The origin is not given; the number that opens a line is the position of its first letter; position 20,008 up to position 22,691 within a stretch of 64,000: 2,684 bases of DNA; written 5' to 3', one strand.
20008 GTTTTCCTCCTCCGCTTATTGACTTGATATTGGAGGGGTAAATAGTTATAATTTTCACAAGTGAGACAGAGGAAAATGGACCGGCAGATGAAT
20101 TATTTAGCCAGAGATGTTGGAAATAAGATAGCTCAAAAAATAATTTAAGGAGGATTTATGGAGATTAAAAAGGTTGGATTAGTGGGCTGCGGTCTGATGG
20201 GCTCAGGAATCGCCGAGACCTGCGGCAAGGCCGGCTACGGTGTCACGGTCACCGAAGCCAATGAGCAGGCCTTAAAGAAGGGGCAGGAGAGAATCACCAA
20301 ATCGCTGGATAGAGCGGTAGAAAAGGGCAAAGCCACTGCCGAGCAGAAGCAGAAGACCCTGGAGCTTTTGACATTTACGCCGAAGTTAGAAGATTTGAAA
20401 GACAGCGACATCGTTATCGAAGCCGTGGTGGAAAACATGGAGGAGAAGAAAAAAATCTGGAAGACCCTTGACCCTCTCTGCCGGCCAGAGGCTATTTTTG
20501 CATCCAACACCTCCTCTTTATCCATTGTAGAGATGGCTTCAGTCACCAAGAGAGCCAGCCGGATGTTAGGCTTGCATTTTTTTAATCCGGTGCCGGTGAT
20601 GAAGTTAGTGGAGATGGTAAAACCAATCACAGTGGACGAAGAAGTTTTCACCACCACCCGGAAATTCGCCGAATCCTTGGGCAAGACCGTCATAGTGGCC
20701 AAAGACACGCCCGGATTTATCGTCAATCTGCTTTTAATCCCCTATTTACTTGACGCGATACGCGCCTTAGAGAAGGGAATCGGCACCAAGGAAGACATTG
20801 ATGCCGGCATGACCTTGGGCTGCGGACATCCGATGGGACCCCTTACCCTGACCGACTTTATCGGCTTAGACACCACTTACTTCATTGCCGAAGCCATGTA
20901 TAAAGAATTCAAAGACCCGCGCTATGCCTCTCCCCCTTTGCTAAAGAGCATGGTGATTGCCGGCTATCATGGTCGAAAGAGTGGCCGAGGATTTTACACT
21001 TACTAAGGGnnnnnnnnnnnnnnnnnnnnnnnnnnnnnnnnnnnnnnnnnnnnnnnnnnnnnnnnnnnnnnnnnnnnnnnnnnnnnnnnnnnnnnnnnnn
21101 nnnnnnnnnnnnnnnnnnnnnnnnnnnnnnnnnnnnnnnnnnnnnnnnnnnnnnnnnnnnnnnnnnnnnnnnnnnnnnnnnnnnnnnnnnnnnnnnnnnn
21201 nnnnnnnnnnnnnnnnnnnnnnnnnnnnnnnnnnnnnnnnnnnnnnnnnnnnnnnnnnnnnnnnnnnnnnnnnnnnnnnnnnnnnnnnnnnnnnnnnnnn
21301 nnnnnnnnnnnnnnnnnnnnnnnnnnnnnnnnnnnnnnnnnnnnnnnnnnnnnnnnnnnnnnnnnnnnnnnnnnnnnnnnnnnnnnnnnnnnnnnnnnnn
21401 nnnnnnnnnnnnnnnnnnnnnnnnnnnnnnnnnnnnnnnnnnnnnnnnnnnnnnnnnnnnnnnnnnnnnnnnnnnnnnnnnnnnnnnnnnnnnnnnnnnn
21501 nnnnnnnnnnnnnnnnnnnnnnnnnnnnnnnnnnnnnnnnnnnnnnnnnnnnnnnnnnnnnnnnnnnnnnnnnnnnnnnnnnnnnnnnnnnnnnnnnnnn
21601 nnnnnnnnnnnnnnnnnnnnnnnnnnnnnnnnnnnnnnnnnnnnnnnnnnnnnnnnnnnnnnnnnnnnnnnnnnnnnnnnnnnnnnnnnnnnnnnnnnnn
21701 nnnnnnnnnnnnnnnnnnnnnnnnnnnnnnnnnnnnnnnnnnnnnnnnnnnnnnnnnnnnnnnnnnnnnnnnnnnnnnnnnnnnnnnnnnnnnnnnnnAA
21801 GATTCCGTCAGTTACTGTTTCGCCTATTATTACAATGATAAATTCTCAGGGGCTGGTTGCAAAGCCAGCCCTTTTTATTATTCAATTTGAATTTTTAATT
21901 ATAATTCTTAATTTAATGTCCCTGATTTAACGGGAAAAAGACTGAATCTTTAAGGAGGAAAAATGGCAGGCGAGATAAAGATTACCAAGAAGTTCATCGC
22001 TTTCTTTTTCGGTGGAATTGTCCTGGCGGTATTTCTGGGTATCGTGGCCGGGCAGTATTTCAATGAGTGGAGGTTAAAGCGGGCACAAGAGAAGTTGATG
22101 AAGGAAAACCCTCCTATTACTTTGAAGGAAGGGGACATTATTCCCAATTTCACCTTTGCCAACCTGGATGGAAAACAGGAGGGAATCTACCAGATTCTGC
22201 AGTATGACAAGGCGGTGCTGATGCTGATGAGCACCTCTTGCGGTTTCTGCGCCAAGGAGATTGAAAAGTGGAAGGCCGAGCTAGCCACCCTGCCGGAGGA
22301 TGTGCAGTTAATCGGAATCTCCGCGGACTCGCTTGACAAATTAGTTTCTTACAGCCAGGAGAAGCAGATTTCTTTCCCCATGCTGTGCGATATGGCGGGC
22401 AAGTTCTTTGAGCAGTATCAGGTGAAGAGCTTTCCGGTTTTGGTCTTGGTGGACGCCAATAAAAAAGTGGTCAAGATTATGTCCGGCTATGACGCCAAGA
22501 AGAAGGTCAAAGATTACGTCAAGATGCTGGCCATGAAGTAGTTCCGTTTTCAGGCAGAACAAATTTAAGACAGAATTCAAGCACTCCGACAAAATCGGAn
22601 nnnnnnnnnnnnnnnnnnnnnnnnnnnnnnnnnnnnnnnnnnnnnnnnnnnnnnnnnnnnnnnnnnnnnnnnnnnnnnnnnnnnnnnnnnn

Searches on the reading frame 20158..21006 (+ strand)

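Call 74: search_protein_families(library=pfam, proteins=[window:20158-21006:+], max_evalue=0.001)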
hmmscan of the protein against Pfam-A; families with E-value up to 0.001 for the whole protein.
window:20158-21006:+ (282 aa): 4 families
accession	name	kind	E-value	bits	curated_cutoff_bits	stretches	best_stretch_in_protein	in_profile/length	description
PF02737.24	3HCDH_N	-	2.9e-62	210.2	22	1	5-184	1-180/180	3-hydroxyacyl-CoA dehydrogenase, NAD binding domain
PF00725.27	3HCDH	-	5.3e-33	113.9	22.1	1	186-282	1-97/97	3-hydroxyacyl-CoA dehydrogenase, C-terminal domain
PF03446.21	NAD_binding_2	-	2.8e-05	24.6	21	1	5-57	1-43/161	NAD binding domain of 6-phosphogluconate dehydrogenase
PF03807.23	F420_oxidored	-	0.00097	20.1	21.6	0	5-48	1-46/94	NADP oxidoreductase coenzyme F420-dependent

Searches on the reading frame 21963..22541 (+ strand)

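Call 74: search_protein_families(library=pfam, proteins=[window:21963-22541:+], max_evalue=0.001)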
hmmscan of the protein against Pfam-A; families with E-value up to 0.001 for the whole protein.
window:21963-22541:+ (192 aa): 4 families
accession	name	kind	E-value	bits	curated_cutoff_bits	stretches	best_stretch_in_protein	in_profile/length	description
PF00578.27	AhpC-TSA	-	1.1e-16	61.3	26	1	57-171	2-123/124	AhpC/TSA family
PF08534.16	Redoxin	-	4.1e-12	46.5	26.6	1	55-189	1-148/148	Redoxin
PF13098.12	Thioredoxin_2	-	2.2e-06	28.4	27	1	83-183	7-101/104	Thioredoxin-like domain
PF00085.26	Thioredoxin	-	0.0004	20.8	23.5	0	142-187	58-102/103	Thioredoxin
